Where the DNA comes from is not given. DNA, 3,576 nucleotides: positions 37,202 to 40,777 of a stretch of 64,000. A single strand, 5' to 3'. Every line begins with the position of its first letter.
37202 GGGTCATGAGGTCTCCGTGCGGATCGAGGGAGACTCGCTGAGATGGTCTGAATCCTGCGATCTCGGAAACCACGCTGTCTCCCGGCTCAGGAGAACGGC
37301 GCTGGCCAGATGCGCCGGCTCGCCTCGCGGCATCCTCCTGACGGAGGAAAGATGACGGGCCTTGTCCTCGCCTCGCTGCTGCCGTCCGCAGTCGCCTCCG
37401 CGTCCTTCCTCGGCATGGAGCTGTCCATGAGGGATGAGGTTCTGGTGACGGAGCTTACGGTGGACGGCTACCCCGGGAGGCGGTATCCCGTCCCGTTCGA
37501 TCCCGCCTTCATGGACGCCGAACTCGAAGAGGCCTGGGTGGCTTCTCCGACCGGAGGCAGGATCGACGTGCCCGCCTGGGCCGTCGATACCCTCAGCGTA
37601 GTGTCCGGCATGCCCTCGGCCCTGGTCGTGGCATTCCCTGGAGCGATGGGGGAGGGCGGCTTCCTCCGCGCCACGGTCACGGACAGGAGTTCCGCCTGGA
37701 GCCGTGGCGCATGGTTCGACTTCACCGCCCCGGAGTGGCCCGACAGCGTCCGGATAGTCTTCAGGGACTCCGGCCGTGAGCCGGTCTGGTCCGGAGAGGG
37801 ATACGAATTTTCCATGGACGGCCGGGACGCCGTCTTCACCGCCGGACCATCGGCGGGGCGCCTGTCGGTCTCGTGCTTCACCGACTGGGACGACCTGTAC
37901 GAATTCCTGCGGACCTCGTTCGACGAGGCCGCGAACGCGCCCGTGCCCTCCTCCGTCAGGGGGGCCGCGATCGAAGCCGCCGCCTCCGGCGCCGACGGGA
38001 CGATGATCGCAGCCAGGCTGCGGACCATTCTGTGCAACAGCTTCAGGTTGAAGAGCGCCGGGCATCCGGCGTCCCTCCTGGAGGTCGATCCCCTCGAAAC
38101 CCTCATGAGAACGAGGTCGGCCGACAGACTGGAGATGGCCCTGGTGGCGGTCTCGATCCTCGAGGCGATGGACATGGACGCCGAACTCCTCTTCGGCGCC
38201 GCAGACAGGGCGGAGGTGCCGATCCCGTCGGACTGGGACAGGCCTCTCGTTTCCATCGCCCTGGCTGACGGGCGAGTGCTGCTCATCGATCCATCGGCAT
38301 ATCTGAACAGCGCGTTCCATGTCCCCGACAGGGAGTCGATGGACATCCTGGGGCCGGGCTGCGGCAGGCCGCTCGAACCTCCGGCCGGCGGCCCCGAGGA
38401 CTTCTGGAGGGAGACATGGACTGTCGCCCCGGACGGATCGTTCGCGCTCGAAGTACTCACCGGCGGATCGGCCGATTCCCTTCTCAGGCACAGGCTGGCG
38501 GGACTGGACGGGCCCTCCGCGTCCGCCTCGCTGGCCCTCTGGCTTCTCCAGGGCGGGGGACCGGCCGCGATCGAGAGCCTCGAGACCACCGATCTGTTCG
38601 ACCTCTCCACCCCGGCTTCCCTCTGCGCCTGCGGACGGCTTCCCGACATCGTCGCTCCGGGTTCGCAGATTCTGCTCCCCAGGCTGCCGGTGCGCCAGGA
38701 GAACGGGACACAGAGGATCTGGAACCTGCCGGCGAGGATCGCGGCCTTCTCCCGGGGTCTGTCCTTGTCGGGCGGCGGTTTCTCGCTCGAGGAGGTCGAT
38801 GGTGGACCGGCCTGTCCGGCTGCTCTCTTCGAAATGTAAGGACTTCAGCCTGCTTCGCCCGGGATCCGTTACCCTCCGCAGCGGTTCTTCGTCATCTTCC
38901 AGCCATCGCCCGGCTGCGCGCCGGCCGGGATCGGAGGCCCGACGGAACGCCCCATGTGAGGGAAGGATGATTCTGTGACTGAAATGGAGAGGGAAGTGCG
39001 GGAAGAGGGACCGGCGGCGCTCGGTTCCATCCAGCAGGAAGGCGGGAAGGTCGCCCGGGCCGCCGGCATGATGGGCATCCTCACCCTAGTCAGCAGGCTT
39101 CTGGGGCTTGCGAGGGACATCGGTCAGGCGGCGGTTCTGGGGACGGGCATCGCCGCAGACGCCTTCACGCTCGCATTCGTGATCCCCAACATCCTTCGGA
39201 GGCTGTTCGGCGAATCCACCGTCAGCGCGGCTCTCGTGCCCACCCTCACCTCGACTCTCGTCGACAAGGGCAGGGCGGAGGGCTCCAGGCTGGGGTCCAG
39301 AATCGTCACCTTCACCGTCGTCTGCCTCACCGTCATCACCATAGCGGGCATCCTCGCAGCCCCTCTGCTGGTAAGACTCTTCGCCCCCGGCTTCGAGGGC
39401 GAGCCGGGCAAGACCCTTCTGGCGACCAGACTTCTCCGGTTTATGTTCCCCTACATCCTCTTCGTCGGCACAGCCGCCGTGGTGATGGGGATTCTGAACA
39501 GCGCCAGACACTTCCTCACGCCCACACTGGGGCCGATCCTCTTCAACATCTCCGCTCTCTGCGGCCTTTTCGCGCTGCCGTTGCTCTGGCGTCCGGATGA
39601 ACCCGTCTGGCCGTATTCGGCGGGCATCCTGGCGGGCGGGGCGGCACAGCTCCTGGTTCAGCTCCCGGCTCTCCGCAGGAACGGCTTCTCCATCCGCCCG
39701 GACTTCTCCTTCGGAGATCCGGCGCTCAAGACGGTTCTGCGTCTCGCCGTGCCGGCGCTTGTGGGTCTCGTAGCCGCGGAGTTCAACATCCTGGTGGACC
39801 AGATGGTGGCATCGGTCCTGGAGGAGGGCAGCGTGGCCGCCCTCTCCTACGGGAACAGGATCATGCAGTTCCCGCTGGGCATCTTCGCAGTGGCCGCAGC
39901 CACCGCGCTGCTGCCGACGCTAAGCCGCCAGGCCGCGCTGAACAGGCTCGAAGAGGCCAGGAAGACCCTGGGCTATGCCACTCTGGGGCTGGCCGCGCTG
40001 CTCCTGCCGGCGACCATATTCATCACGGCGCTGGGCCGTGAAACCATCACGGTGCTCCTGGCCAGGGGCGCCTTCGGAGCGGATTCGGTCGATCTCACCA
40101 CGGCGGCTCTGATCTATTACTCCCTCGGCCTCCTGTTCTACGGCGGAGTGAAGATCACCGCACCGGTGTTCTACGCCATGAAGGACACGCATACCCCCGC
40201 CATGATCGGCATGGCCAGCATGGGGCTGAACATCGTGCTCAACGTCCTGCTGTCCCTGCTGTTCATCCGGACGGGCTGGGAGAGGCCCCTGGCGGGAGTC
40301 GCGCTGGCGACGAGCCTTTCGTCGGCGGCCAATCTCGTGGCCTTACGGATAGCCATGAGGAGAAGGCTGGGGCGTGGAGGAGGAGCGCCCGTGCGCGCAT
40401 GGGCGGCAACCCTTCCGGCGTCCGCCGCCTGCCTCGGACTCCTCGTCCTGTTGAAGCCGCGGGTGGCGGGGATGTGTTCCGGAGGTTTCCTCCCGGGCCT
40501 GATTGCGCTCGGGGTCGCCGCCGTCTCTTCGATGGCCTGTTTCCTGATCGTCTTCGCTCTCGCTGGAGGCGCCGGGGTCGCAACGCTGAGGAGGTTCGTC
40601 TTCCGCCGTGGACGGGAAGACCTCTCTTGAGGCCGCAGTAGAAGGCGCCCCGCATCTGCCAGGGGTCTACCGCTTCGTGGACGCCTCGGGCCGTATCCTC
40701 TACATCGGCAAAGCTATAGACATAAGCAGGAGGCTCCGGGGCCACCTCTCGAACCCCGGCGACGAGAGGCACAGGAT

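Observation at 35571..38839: Tandem paralogous ~500-600 aa secreted transglutaminase-like proteins, one apparently lacking the catalytic nucleophile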

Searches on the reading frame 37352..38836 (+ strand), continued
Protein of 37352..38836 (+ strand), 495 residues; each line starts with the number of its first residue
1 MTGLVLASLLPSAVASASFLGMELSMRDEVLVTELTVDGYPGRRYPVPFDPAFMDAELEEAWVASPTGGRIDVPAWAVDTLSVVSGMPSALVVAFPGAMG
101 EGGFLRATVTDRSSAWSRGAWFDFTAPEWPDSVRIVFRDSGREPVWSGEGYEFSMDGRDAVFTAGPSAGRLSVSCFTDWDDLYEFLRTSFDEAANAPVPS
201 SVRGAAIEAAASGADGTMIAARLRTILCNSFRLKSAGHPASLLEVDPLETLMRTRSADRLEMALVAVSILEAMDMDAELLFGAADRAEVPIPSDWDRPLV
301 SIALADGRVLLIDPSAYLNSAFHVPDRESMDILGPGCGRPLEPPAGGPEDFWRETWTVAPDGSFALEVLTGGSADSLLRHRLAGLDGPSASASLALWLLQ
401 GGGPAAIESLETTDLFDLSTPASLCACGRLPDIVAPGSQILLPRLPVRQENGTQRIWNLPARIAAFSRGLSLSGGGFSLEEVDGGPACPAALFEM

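Call 44: find_encoding_contigs(protein=P0024, flank=9000, max_places=2)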
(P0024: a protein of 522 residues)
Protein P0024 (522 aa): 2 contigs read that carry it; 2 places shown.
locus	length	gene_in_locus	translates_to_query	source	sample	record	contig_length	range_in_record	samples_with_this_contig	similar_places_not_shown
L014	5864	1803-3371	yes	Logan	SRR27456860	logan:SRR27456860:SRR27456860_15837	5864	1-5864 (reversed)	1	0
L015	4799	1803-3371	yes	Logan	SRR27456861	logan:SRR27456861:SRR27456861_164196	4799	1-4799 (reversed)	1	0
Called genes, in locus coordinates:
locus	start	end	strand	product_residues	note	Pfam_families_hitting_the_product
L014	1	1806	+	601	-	?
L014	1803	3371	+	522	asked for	-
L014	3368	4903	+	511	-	PF07719:TPR_2 (faint), PF13432:TPR_16 (faint)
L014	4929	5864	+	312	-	?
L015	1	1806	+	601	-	?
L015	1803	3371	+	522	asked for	-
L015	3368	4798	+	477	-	?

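Call 50: search_protein_families(library=ncbifam, proteins=[L013:4532-6151:+], max_evalue=0.1)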
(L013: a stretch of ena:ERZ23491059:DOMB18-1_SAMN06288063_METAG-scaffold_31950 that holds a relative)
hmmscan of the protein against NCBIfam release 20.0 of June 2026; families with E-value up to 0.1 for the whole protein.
L013:4532-6151:+ (540 aa): 12 families
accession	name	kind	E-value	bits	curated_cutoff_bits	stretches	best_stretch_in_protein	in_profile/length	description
TIGR02917.1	PEP_TPR_lipo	equivalog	2.6e-06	25.6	312.2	1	454-527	110-184/899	XrtA/PEP-CTERM system TPR-repeat protein PrsT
NF052415.1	T3SS_chap_SctY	equivalog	7.8e-05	23.2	70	1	465-527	37-102/106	type III secretion apparatus assembly chaperone SctY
NF033920.0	C39_PA2778_fam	equivalog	0.00013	21.5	150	1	479-530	201-252/255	PA2778 family cysteine peptidase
NF040959.1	MamA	equivalog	0.00029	20.4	200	1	457-530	128-201/204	magnetosome protein MamA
TIGR02521.1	type_IV_pilW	equivalog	0.00061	19.4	154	1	468-529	65-126/234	type IV pilus biogenesis/stability protein PilW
NF008520.0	PRK11447.1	equivalog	0.0051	14.6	858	1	473-529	274-330/1157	cellulose synthase complex outer membrane protein BcsC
NF002725.1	PRK02603.1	equivalog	0.0095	16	143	1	465-528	70-132/173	photosystem I assembly protein Ycf3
NF033762.1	social_mot_Tgl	equivalog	0.015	14.7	225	1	467-527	30-91/252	social motility TPR repeat lipoprotein Tgl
TIGR02552.1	LcrH_SycD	equivalog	0.025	14.3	104.8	1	477-529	61-113/136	SycD/LcrH family type III secretion system chaperone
NF007302.0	PRK09782.1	equivalog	0.026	12.5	1223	1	480-529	624-673/990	phage receptor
NF008391.2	PRK11189.1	equivalog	0.05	13.1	250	1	468-525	99-156/297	lipoprotein NlpI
NF047558.1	TPR_END_plus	domain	0.073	13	32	0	477-500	8-31/56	TPR end-of-group domain-containing protein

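Call 56: find_encoding_contigs(protein=P0039, flank=7000, max_places=2)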
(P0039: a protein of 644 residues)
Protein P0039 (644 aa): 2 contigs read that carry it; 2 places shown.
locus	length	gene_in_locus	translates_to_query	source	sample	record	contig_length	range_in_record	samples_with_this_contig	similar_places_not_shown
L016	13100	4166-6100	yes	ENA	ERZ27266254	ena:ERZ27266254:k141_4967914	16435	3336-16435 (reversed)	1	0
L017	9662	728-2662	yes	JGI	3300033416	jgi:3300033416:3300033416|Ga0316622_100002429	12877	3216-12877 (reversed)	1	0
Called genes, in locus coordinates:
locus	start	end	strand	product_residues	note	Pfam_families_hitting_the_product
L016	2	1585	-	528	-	?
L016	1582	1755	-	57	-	-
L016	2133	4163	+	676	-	PF12969:DUF3857, PF01841:Transglut_core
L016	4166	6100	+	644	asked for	PF12969:DUF3857, PF12970:DUF3858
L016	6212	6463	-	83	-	PF13192:Thioredoxin_3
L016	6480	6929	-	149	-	PF02566:OsmC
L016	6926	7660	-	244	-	PF08859:DGC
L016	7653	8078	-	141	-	PF08859:DGC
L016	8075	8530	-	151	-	PF01597:GCV_H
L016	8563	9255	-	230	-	PF13386:DsbD_2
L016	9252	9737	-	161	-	-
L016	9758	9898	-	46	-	-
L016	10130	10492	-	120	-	PF12840:HTH_20 (weak), PF01022:HTH_5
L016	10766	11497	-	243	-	PF19583:ODP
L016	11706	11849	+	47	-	-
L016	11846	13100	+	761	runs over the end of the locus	PF01734:Patatin, PF01103:Omp85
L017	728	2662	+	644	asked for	PF12969:DUF3857, PF12970:DUF3858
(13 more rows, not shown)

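Call 57: find_encoding_contigs(protein=P0048, flank=7000, max_places=2)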
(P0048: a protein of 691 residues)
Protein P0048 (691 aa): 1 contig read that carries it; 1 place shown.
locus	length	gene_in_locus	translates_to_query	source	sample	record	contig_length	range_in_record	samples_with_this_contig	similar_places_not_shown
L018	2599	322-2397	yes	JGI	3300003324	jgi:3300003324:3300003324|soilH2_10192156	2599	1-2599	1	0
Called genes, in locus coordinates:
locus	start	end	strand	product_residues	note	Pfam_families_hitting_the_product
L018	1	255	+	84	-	?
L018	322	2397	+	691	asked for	PF12969:DUF3857, PF01841:Transglut_core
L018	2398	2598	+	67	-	?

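Call 63: find_related_loci(query=A4, collection=metagenome_contigs, flank=8000)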
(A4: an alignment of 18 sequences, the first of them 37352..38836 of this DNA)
Query A4 (495 aa) in metagenome_contigs; peptide patterns used: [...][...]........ (x = any residue, [..] = any of these).
18 stretches matched a pattern; 9 encode a relative of the query (tblastn E <= 1e-3); 9 distinct loci.
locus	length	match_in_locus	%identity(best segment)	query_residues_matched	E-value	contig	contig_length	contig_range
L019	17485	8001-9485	99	1-495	0e+0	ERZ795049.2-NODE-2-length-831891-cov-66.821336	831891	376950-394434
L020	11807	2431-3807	36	11-484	2e-53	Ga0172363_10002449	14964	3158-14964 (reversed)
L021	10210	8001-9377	36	11-484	2e-53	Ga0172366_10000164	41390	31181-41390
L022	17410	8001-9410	30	4-488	2e-34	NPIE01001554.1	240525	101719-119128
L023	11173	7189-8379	29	49-456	2e-32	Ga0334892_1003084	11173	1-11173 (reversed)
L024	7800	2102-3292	29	49-456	2e-32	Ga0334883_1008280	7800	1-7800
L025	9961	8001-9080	32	72-436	1e-31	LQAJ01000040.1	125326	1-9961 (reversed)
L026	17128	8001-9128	31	49-430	5e-27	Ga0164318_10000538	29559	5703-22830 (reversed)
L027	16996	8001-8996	32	37-372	1e-24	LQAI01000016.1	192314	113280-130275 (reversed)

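Call 71: search_solved_structures(query=A3, max_evalue=10, show_alignments=2)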
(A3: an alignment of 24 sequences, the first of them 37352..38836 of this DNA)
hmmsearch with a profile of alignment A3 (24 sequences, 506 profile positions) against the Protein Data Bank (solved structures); distinct sequences matched with E-value up to 10: 2.
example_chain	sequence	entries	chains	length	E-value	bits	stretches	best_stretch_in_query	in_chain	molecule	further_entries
3kd4_A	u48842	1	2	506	2.4e-05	26.1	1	221-283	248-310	Putative protease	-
1mzr_A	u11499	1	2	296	0.37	12.3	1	373-416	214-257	2,5-diketo-D-gluconate reductase A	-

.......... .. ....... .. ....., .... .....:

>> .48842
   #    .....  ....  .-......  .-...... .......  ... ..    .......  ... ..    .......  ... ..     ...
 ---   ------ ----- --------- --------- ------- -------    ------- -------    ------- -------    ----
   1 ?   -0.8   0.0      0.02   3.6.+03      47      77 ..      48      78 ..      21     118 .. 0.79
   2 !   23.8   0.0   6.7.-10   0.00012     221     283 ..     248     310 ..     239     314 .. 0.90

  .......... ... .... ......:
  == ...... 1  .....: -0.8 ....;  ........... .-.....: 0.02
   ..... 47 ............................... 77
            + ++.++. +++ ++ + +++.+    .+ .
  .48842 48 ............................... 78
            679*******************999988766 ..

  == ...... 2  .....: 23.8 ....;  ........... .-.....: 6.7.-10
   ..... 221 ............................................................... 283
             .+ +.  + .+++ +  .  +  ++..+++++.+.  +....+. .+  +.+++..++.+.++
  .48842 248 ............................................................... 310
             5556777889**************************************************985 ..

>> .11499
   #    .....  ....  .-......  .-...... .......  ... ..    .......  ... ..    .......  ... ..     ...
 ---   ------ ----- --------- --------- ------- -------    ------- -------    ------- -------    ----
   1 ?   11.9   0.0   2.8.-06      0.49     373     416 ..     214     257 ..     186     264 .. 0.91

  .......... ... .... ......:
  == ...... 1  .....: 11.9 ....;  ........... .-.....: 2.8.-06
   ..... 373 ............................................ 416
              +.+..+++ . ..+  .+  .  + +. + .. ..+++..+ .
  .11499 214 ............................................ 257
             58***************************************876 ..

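Call 74: find_encoding_contigs(protein=P0011, flank=6000, max_places=2)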
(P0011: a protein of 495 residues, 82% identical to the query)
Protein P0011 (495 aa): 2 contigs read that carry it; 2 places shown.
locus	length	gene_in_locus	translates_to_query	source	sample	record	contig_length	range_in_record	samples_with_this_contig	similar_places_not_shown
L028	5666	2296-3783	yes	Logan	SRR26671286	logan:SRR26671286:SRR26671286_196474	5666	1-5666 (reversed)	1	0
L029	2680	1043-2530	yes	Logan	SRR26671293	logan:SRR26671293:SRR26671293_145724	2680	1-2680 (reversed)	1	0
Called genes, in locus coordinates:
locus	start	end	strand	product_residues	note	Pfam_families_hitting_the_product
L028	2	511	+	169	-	?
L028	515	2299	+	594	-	PF12969:DUF3857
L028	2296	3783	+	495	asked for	-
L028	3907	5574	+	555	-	PF03023:MurJ, PF01554:MatE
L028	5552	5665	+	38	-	?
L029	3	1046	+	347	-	?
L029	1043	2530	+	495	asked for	-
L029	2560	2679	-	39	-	?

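Call 83: find_encoding_contigs(protein=P0043, flank=5000, max_places=2)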
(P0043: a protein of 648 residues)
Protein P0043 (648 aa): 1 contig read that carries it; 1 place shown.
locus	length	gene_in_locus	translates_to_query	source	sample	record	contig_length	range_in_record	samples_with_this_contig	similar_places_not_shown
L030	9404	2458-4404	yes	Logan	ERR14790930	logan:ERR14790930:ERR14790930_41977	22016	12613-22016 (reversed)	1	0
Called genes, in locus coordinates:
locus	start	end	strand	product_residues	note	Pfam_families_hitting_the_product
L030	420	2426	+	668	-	PF12969:DUF3857, PF01841:Transglut_core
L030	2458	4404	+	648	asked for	PF12969:DUF3857, PF01841:Transglut_core (weak)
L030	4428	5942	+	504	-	PF00675:Peptidase_M16, PF05193:Peptidase_M16_C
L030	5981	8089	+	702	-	PF00675:Peptidase_M16, PF05193:Peptidase_M16_C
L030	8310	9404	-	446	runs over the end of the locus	PF13349:DUF4097 (weak)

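Call 84: find_encoding_contigs(protein=P0050, flank=5000, max_places=2)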
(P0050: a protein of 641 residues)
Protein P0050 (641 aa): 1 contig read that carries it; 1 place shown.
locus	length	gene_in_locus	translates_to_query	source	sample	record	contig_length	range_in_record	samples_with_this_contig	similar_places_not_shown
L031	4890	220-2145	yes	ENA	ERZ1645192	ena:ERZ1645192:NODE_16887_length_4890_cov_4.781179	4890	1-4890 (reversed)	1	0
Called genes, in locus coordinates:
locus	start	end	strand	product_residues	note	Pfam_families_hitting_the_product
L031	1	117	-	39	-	?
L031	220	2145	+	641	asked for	PF12969:DUF3857, PF01841:Transglut_core (faint)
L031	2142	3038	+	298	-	PF02401:LYTB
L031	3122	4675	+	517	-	PF02511:Thy1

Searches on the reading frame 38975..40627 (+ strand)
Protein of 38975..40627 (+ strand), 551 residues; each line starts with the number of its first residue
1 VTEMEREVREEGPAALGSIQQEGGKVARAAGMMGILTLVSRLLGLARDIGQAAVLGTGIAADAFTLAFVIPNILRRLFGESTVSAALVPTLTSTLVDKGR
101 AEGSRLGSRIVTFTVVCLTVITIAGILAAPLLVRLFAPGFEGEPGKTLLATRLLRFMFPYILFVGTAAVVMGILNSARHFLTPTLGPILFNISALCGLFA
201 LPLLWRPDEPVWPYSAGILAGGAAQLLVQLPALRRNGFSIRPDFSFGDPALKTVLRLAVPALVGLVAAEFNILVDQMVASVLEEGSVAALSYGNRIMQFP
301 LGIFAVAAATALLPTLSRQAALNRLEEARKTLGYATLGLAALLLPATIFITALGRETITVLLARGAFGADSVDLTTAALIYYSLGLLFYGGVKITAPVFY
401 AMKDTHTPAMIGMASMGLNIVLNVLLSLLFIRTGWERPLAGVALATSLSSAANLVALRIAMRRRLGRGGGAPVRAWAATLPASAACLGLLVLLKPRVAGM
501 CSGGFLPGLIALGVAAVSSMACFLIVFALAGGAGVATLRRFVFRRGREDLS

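Call 24: search_protein_families(library=pfam, proteins=[window:38975-40627:+], max_evalue=0.1)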
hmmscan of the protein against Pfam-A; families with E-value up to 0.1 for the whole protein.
window:38975-40627:+ (551 aa): 2 families
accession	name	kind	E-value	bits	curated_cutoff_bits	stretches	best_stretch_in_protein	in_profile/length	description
PF03023.19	MurJ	-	8.4e-105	351.4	27.4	1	52-482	2-417/451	Lipid II flippase MurJ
PF01554.23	MatE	-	3.4e-10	40.3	24.9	1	270-425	11-161/161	MatE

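Call 50: search_protein_families(library=ncbifam, proteins=[window:38975-40627:+], max_evalue=0.1)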
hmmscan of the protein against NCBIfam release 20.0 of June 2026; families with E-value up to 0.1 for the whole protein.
window:38975-40627:+ (551 aa): 2 families
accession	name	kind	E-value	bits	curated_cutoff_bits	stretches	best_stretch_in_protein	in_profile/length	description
TIGR01695.1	murJ_mviN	equivalog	1.1e-114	383.9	235.55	1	26-539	2-505/506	murein biosynthesis integral membrane protein MurJ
TIGR00797.1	matE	subfamily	1.2e-11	44.1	147.4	1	260-463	1-194/396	MATE family efflux transporter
